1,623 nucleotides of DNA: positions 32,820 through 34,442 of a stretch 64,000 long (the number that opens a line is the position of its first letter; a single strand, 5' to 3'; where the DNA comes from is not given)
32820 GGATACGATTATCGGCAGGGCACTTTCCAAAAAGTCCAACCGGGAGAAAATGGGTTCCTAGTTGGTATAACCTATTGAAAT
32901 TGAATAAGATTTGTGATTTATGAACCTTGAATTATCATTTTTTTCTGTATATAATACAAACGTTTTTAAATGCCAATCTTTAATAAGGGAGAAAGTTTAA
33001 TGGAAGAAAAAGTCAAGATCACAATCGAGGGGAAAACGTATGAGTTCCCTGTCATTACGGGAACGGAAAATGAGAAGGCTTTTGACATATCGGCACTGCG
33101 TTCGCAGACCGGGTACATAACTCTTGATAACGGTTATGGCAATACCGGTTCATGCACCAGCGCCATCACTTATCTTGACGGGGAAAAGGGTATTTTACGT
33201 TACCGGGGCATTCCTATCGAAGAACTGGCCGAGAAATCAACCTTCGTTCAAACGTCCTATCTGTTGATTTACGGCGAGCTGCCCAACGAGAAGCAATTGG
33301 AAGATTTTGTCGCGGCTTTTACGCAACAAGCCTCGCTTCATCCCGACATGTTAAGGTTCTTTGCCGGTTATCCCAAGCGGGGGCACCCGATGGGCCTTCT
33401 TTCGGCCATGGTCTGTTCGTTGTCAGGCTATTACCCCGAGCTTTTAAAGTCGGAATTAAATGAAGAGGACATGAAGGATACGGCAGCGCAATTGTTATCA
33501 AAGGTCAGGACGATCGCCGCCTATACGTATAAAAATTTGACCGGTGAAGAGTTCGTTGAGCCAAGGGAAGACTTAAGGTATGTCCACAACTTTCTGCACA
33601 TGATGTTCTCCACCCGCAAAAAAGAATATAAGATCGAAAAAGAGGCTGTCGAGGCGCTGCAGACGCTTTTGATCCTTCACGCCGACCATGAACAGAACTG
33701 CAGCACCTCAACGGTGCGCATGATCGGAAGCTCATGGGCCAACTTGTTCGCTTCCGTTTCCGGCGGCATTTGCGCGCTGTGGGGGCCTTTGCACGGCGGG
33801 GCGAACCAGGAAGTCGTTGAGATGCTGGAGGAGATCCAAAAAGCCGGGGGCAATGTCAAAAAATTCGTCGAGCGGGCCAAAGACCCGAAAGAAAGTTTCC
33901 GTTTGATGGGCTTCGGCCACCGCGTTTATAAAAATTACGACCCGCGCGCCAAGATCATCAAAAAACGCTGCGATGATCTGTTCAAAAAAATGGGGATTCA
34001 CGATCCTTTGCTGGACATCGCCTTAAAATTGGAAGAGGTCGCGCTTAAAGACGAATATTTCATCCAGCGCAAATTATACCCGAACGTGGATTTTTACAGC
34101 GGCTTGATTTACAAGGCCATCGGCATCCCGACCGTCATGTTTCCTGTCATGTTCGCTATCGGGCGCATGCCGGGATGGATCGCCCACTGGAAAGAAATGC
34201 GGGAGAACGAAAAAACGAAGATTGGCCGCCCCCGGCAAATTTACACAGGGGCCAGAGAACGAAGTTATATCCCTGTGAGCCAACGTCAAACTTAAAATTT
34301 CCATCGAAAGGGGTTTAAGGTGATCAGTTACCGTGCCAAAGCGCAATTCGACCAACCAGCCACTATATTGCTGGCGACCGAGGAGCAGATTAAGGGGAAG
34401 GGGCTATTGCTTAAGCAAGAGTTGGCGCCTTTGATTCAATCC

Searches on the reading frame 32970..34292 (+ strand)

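Call 70: search_protein_families(library=pfam, proteins=[window:32970-34292:+], max_evalue=0.00001)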
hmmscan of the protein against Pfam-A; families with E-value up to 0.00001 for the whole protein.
window:32970-34292:+ (441 aa): 1 family
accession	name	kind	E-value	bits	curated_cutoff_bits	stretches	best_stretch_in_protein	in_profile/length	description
PF00285.26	Citrate_synt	-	1.2e-137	459.2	27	1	55-422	1-357/357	Citrate synthase, C-terminal domain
